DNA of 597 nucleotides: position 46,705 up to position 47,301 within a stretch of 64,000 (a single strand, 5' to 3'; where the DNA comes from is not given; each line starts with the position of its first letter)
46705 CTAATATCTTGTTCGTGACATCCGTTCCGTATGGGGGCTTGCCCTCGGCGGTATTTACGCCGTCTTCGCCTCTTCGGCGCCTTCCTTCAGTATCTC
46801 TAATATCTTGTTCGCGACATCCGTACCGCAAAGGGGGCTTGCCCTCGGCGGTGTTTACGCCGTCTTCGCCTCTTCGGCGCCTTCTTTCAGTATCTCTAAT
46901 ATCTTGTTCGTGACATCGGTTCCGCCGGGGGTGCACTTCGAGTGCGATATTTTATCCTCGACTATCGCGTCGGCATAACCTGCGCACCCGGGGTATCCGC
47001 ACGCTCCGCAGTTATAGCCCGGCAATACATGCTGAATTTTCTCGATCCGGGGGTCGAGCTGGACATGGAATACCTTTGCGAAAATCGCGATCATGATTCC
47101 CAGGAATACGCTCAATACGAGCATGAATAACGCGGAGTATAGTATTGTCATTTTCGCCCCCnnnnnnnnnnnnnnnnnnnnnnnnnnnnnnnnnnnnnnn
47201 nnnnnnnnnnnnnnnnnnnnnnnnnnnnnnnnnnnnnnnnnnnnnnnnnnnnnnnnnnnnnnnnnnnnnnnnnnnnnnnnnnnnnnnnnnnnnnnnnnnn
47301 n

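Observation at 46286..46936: Seven tandem 95/96-bp copies of the rnfB 3' end, each re-encoding the C-terminal tail plus its stop, with codon-periodic divergence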

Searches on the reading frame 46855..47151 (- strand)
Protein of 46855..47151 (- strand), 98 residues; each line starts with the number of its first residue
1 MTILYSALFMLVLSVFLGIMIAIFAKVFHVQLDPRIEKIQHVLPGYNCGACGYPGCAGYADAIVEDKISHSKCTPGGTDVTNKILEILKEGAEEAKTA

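Call 5: search_protein_families(library=pfam, proteins=[window:46855-47151:-], max_evalue=0.01)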
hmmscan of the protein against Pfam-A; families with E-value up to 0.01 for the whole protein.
window:46855-47151:- (98 aa): 1 family
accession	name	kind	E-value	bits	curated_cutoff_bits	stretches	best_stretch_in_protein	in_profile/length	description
PF04060.18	FeS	-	2.9e-14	52.9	23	1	43-75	1-33/33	Putative Fe-S cluster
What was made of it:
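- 46855..47151 (-): rnfB, short form. It is 98 aa: one transmembrane helix plus the PF04060 Fe-S domain, with no ferredoxin-type domains. PF04060 matches at E 2.9e-14 (call 5).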

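Call 6: find_encoding_contigs(protein=window:46855-47151:-, flank=10000, max_places=10)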
Protein window:46855-47151:- (98 aa): 2 contigs read that carry it; 2 places shown.
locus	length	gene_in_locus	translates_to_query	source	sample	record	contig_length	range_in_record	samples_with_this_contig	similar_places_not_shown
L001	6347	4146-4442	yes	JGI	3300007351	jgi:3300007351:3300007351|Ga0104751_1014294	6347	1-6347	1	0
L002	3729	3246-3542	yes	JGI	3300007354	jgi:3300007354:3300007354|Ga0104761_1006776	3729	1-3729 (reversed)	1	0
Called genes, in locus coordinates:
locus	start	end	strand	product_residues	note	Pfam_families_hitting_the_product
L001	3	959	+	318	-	?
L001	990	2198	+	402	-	PF03116:NQR2_RnfD_RnfE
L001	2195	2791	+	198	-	PF04205:FMN_bind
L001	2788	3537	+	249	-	PF02508:Rnf-Nqr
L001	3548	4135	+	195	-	PF02508:Rnf-Nqr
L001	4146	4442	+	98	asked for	PF04060:FeS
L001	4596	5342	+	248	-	-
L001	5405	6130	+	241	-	-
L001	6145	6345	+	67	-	?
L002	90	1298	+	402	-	PF03116:NQR2_RnfD_RnfE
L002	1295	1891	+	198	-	PF04205:FMN_bind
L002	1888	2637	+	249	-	PF02508:Rnf-Nqr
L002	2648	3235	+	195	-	PF02508:Rnf-Nqr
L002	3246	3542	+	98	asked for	PF04060:FeS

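Call 7: find_homologous_proteins(query=window:46855-47151:-)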
Query window:46855-47151:- (98 aa): 36 proteins with E <= 0.001 among 38 candidates.
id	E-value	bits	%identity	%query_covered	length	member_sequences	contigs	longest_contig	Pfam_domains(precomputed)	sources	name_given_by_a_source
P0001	4.4e-59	214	100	100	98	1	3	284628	PF04060.19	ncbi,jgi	jgi:RnfABCDGE-type electron transport complex B subunit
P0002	6.9e-50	185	86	100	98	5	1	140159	PF04060.19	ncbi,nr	ncbi:MAG: RnfABCDGE type electron transport complex subunit B [Brevinematales bacterium]|nr:RnfABCDG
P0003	5.3e-43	163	74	100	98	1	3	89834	PF04060.19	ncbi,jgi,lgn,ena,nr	ncbi:MAG: hypothetical protein A2Y33_13575 [Spirochaetes bacterium GWF1_51_8]|nr:MAG: hypothetical p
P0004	3.3e-32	128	66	93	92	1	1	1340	PF04060.19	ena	-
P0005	7.6e-32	127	64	90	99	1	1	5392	PF04060.19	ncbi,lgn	-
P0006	7.9e-31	124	63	95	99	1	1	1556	PF04060.19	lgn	-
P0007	2.7e-29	119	61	92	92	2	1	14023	PF04060.19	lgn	-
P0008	5.4e-29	118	58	92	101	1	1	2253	PF04060.19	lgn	-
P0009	1.5e-28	117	58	95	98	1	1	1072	PF04060.19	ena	-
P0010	6.3e-28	115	53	98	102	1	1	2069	PF04060.19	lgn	-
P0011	9.7e-28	114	58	90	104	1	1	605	PF04060.19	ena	-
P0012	6.2e-27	111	56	99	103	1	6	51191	PF04060.19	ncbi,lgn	-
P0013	7.2e-27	111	57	88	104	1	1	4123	PF04060.19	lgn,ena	-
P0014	2.5e-26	110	65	81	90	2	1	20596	PF04060.19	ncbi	-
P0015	7.8e-25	105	56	90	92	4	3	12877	PF04060.19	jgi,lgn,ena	-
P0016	2.2e-24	103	51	94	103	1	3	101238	PF04060.19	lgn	-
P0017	2.2e-21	94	53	94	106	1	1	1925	PF04060.19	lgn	-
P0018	3.1e-20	90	53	91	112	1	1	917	PF04060.19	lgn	-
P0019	3.8e-20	90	58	78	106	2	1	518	PF04060.19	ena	-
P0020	7.8e-20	89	52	92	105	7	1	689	PF04060.19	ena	-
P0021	2.8e-19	87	49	67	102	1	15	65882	PF04060.19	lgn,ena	-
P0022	1.2e-18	85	43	95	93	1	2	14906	PF04060.19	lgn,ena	-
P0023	1.8e-18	84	48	89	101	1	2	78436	PF04060.19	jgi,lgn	jgi:electron transport complex protein RnfB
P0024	2.8e-18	84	52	78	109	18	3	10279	PF04060.19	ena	-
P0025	3.3e-17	80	43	88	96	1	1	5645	PF04060.19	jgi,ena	-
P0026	1.3e-16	78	43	98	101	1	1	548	PF04060.19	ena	-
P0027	2.8e-16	77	42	90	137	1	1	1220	PF04060.19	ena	-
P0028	1.2e-15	75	45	95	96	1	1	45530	PF04060.19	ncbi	-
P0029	1.2e-15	75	42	88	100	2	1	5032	PF04060.19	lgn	-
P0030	5.1e-15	73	55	50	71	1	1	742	PF04060.19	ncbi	-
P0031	2.1e-14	71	40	98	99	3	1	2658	PF04060.19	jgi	-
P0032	3.5e-14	71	44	78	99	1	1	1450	PF04060.19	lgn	-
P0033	8.2e-14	69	43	77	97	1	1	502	PF04060.19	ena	-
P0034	5.1e-13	67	34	92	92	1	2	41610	PF04060.19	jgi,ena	-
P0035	2.5e-11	61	36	73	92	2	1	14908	PF04060.19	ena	-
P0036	3.6e-10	58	39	87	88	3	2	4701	PF04060.19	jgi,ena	-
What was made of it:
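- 46855..47151 (-): 36 homologues of 71-137 aa carry only PF04060 (call 7).
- On RnfB (Rnf complex subunit B): The same holds for 36 homologues (call 7).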

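Call 11: find_encoding_contigs(protein=P0002, flank=5000, max_places=4)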
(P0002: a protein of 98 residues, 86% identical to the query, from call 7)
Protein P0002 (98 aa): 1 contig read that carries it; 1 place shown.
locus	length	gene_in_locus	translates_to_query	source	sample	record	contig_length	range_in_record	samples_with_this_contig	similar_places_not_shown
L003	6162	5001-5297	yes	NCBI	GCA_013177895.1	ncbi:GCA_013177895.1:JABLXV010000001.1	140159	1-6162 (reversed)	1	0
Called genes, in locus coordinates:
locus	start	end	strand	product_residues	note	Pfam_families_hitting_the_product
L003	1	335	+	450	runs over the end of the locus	PF00206:Lyase_1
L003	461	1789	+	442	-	PF13375:RnfC_N, PF01512:Complex1_51K, PF00037:Fer4 (faint), PF12797:Fer4_2 (faint), PF13237:Fer4_10, PF12838:Fer4_7 (weak), PF13183:Fer4_8 (weak), PF13187:Fer4_9 (weak), +1 more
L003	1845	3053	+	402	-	PF03116:NQR2_RnfD_RnfE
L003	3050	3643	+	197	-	PF04205:FMN_bind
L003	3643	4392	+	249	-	PF02508:Rnf-Nqr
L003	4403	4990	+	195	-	PF02508:Rnf-Nqr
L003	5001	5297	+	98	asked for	PF04060:FeS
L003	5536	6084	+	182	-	-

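Call 12: find_encoding_contigs(protein=P0003, flank=5000, max_places=4)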
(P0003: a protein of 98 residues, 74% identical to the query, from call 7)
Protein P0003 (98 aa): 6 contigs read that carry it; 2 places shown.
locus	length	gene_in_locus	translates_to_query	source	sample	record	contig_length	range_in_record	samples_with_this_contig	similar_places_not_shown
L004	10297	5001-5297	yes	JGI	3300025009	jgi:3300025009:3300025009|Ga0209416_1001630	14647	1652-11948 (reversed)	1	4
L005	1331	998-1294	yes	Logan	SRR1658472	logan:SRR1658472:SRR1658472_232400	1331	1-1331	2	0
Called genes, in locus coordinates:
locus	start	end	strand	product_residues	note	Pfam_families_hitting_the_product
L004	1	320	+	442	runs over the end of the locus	PF13375:RnfC_N, PF01512:Complex1_51K, PF10531:SLBB (weak), PF12797:Fer4_2 (faint), PF13237:Fer4_10 (weak), PF13534:Fer4_17 (faint), PF12838:Fer4_7 (faint), PF13187:Fer4_9 (weak)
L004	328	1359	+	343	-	PF13175:AAA_15, PF13304:AAA_21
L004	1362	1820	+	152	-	-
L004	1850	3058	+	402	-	PF03116:NQR2_RnfD_RnfE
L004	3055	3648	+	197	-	PF04205:FMN_bind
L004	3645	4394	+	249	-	PF02508:Rnf-Nqr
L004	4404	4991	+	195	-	PF02508:Rnf-Nqr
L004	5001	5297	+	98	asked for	PF04060:FeS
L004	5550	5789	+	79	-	-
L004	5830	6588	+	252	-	-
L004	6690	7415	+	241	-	-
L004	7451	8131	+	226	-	-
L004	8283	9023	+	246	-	-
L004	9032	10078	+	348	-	PF00149:Metallophos, PF12850:Metallophos_2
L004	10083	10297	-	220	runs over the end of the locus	PF25302:NADase_transloc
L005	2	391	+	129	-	?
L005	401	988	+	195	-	PF02508:Rnf-Nqr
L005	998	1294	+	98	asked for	PF04060:FeS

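Call 18: find_related_loci(query=A1, collection=genome_contigs, flank=3000)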
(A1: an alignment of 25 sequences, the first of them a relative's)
Query A1 (98 aa) in genome_contigs; peptide patterns used: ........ (x = any residue, [..] = any of these).
600 stretches matched a pattern (row limit reached: there are more); 552 encode a relative of the query (tblastn E <= 1e-3); the best 80 are kept; 80 distinct loci.
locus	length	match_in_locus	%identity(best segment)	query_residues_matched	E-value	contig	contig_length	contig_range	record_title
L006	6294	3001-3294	74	1-98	8e-48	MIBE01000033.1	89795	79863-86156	MAG: Spirochaetes bacterium GWF1_51_8 gwf1_scaffold_206, whole genome shotgun sequence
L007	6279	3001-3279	60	1-93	5e-35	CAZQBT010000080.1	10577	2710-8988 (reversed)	MAG TPA_asm: uncultured Brevinematales bacterium isolate SRP241341_co1_258 genome assembly, contig: NODE_6635_length_105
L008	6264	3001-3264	59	1-88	1e-32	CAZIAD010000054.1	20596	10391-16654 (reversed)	MAG TPA_asm: uncultured Brevinematales bacterium isolate SRP304446_co1_74 genome assembly, contig: NODE_1798_length_2059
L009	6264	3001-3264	58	1-88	2e-31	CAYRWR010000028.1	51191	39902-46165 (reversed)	MAG TPA_asm: uncultured Brevinematales bacterium isolate SRP304446_co1_123 genome assembly, contig: NODE_429_length_5119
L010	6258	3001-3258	50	3-88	3e-26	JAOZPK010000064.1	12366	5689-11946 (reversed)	MAG: Candidatus Cloacimonadota bacterium isolate GMC4.metabat2.199_sub GMC4_6837_length_12366_cov_22.498416, whole genom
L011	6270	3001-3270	54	1-89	5e-26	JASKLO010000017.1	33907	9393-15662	MAG: Thermosipho sp. (in: thermotogales) isolate DJKA76_ANT21_bin.24 scaffold_106, whole genome shotgun sequence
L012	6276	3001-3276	49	3-94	5e-26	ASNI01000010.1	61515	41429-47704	Cloacimonetes bacterium SCGC AAA252-N17 A252N17DRAFT_contig_9_0.10_C, whole genome shotgun sequence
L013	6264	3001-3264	53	1-88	1e-25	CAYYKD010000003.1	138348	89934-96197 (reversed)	MAG TPA_asm: uncultured Spirochaetales bacterium isolate binchicken_co113_85 genome assembly, contig: NODE_99_length_138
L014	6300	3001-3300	47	1-98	3e-25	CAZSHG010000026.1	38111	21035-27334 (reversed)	MAG TPA_asm: uncultured bacterium isolate binchicken_co17_265 genome assembly, contig: NODE_3104_length_38111_cov_7.1053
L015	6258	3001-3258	51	3-88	1e-25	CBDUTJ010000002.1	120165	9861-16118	MAG TPA_asm: uncultured bacterium isolate SRR22302360_binner13_Refined_49 genome assembly, contig: ERZ25073602.7, whole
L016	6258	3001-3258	51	3-88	2e-25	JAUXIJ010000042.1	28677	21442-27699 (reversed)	MAG: Candidatus Cloacimonadota bacterium isolate CSMAG_2978 CSMAG_2978_k119_39114_length_28677_cov_11.0000, whole genome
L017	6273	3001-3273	47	3-94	4e-25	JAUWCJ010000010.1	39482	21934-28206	MAG: Candidatus Eisenbacteria bacterium isolate CSMAG_2135 CSMAG_2135_k141_681621_length_39482_cov_10.9352, whole genome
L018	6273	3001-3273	47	3-94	4e-25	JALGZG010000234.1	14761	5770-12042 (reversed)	MAG: bacterium isolate SY70-5-8_Bin_20 SY70-5-8_Bin_20_scaffold_9387, whole genome shotgun sequence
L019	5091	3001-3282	43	2-97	4e-25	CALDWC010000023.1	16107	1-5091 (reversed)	MAG TPA_asm: uncultured Treponema sp. isolate SRR12395647_bin.151_CONCOCT_v1.1_MAG genome assembly, contig: ERZ1673752.3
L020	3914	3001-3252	49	13-96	7e-25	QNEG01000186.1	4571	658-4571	MAG: bacterium isolate B30_G16 B30_Guay16_scaffold_21929, whole genome shotgun sequence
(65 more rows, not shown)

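Call 25: find_encoding_contigs(protein=P0039, flank=4000, max_places=6)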
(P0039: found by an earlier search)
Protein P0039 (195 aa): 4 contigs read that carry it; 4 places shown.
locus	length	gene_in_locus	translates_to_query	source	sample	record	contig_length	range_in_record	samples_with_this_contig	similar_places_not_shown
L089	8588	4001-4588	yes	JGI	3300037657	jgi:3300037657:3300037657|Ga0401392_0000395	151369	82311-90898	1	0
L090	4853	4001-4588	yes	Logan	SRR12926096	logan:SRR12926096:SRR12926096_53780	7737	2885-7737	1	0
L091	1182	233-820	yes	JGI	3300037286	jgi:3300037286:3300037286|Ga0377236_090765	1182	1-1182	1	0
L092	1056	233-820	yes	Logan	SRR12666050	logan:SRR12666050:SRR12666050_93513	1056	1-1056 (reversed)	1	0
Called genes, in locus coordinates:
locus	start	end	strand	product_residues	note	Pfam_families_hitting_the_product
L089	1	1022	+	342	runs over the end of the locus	PF13304:AAA_21, PF13175:AAA_15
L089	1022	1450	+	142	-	-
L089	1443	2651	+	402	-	PF03116:NQR2_RnfD_RnfE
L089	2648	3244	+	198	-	PF04205:FMN_bind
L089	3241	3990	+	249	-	PF02508:Rnf-Nqr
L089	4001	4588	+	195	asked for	PF02508:Rnf-Nqr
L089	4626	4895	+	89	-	PF04060:FeS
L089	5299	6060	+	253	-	-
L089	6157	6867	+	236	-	-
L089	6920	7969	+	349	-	PF00149:Metallophos, PF12850:Metallophos_2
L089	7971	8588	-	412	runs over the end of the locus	PF25302:NADase_transloc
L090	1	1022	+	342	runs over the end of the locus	PF13304:AAA_21, PF13175:AAA_15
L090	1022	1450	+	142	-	-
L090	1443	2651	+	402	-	PF03116:NQR2_RnfD_RnfE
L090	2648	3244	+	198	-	PF04205:FMN_bind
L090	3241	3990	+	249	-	PF02508:Rnf-Nqr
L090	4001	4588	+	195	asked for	PF02508:Rnf-Nqr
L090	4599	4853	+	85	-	?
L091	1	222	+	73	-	?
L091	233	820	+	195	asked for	PF02508:Rnf-Nqr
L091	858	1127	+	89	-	PF04060:FeS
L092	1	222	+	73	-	?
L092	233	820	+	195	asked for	PF02508:Rnf-Nqr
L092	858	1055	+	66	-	?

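Call 42: list_cluster_members(proteins=[P0002, P0003, P0004, P0005, P0006])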
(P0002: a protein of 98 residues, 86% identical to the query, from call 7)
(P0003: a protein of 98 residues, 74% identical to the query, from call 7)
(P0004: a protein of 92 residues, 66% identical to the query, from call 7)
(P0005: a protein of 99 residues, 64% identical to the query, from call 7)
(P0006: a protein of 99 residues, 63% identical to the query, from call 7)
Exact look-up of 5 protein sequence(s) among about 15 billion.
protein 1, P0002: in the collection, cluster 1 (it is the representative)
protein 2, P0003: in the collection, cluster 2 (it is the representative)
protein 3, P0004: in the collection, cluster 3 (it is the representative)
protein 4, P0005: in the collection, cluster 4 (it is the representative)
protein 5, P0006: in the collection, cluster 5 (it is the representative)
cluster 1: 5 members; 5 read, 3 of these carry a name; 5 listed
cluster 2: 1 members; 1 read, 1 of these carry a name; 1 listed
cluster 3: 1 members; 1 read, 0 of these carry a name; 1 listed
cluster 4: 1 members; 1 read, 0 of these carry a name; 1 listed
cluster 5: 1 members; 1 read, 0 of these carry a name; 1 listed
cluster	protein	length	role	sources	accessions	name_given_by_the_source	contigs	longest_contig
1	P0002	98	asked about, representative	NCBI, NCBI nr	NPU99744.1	MAG: RnfABCDGE type electron transport complex subunit B [Brevinematales bacterium] | RnfABCDGE type electron transport complex subunit B [Brevinematales bacterium]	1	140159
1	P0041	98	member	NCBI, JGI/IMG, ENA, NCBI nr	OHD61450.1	MAG: hypothetical protein A2014_01990 [Spirochaetes bacterium GWF1_49_6]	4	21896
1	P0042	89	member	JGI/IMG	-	RnfABCDGE-type electron transport complex B subunit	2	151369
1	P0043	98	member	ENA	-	-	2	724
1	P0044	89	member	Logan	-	-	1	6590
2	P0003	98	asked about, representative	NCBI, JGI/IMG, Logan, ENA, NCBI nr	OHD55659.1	MAG: hypothetical protein A2Y33_13575 [Spirochaetes bacterium GWF1_51_8]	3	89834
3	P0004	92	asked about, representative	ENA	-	-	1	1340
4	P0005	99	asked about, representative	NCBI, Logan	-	-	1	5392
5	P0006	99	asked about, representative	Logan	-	-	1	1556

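Call 43: find_encoding_contigs(protein=P0041, flank=3000, max_places=5)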
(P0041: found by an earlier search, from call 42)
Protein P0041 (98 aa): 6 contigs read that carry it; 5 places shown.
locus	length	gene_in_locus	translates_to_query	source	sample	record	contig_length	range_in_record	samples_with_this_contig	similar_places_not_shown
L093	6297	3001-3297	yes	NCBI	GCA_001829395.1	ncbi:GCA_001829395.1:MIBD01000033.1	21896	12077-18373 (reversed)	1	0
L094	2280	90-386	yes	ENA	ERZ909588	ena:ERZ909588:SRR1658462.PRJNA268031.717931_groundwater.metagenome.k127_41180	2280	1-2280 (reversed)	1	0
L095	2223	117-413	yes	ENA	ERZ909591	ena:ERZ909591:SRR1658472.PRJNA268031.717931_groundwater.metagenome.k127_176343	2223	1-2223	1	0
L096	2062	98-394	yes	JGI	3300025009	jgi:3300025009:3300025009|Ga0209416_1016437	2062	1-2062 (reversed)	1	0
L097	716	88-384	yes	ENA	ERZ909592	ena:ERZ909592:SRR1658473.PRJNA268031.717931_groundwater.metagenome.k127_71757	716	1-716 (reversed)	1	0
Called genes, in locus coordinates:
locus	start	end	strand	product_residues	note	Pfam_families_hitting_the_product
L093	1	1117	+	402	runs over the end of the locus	PF03116:NQR2_RnfD_RnfE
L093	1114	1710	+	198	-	PF04205:FMN_bind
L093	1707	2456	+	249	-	PF02508:Rnf-Nqr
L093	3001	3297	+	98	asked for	PF04060:FeS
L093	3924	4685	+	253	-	-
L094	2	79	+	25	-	?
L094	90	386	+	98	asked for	PF04060:FeS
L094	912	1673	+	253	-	-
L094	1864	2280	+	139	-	?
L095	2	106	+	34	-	?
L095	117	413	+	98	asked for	PF04060:FeS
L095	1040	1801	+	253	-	-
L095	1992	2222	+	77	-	?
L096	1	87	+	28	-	?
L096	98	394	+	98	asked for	PF04060:FeS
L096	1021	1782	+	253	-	-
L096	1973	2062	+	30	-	?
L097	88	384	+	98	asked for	PF04060:FeS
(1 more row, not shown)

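Call 44: find_encoding_contigs(protein=P0044, flank=3000, max_places=4)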
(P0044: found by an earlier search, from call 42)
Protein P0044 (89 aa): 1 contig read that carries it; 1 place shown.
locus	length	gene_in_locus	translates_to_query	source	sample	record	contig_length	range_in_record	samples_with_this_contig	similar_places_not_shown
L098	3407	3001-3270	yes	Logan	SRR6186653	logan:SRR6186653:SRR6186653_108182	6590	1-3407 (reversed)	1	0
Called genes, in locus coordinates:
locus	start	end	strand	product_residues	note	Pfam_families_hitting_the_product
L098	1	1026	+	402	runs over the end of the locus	PF03116:NQR2_RnfD_RnfE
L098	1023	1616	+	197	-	PF04205:FMN_bind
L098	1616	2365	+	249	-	PF02508:Rnf-Nqr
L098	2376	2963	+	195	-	PF02508:Rnf-Nqr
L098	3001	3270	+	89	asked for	PF04060:FeS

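Call 45: find_encoding_contigs(protein=P0043, flank=3000, max_places=4)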
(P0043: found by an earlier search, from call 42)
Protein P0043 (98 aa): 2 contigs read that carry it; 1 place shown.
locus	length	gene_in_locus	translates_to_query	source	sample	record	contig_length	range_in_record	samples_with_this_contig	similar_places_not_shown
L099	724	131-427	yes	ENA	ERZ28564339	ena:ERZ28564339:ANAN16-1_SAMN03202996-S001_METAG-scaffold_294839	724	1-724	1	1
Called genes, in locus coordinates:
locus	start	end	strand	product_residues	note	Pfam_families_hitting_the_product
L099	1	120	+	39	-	?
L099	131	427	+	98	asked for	PF04060:FeS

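Call 49: search_solved_structures(query=window:46855-47151:-, show_alignments=2, max_evalue=0.001)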
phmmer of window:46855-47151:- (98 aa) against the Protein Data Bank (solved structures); distinct sequences matched with E-value up to 0.001: 3.
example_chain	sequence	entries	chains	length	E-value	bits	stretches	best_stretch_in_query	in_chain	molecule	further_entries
7zc6_B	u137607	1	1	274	1.6e-14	57.1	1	3-89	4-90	RnfB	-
8ahx_B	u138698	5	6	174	8.8e-14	54.8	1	6-89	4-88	Ion-translocating oxidoreductase complex subunit B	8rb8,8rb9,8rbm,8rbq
9eri_B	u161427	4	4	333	3.7e-13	52.8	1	10-89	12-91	Na(+)-translocating ferredoxin:NAD(+) oxidoreductase complex subunit B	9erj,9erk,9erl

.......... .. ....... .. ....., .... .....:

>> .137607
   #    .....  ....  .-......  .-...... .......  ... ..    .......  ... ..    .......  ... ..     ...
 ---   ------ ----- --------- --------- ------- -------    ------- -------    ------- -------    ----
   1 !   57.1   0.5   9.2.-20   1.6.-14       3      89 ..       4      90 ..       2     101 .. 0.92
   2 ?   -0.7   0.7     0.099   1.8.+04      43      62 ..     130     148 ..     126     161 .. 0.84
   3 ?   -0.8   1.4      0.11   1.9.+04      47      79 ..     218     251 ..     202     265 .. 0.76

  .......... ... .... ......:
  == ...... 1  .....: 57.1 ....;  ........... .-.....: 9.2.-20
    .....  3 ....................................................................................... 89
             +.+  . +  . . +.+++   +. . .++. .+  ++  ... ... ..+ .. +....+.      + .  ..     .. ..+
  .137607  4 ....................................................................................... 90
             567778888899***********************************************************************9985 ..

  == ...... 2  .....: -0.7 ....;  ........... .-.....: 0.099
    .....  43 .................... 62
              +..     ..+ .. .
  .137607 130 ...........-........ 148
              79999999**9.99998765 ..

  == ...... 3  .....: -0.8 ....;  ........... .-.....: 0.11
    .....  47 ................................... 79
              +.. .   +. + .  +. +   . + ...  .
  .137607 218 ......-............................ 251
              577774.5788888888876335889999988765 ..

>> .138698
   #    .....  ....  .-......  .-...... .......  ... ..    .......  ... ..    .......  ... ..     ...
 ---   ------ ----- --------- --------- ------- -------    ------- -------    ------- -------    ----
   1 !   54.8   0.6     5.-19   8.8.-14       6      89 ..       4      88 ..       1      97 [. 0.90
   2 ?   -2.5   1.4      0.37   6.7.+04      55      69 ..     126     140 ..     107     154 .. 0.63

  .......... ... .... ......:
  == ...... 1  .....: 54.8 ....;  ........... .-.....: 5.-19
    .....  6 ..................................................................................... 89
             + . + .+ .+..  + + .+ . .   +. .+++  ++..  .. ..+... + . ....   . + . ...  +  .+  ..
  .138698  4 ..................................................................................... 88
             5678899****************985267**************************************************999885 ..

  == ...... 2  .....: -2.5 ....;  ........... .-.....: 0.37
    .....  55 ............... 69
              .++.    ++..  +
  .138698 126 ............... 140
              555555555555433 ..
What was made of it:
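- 46855..47151 (-): Residues 3-89 align to the N-terminal part of solved RnfB chains 7zc6_B, 8ahx_B and 9eri_B (call 49).
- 46855..46923 (-): Unit T1, the expressed tail: codons 77-98 (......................) plus TAA. Residues up to 89 fall inside the part that aligns to solved RnfB structures (call 49).
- The residues encoded by codons 1-13 belong to the conserved fold seen in solved RnfB structures (call 49).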

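Call 56: search_protein_families(library=padloc, proteins=[L004:328-1359:+, L004:1362-1820:+, L089:1022-1450:+], max_evalue=0.001)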
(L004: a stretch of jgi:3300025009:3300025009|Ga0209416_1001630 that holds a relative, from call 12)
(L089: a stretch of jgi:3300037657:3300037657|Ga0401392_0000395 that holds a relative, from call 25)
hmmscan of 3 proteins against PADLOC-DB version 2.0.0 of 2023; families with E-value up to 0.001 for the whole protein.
L004:328-1359:+ (343 aa): 75 families (the best 25 are shown)
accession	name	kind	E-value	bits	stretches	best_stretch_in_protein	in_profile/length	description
PDLC04213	HEC-02A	-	8e-25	86.1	1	8-297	9-285/337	-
PDLC04214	HEC-02A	-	1.1e-23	82.1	1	10-313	10-306/338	-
PDLC04033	PD-T4-4_A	-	8.1e-23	79.3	1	181-295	255-377/460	-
PDLC03878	NsnB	-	3.7e-21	74.3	1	19-313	16-308/345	-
PDLC02980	AriA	-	2.9e-19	68.2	1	9-288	94-303/304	-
PDLC02915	ATPase-Toprim_I-B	-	7.7e-17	59.3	2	235-291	246-302/623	-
PDLC02979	AriA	-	1.4e-16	59.2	1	118-288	184-373/373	-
PDLC00289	PtuA1|PtuA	-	2.6e-16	57.7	1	17-285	20-289/404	AAA ATPase domain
PDLC00283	PtuA1|PtuA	-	1.2e-15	55.6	1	156-290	207-346/448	AAA ATPase domain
PDLC04146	HEC-02B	-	1.2e-15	55.4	2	220-299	213-294/344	-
PDLC04664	PDC-M47A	-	3.4e-15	53.9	1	188-301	262-381/461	-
PDLC04032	PD-T4-4_A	-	4.4e-15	53.6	1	182-292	279-395/474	-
PDLC00265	PtuA1|PtuA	-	2.2e-14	51.4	1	187-288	268-372/479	AAA ATPase domain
PDLC04175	HEC-01A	-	2.8e-14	51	1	231-292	256-316/363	-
PDLC00285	PtuA1|PtuA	-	7.6e-13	46.5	1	186-291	224-333/432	AAA ATPase domain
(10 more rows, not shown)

L004:1362-1820:+ (152 aa): 0 families

L089:1022-1450:+ (142 aa): 0 families
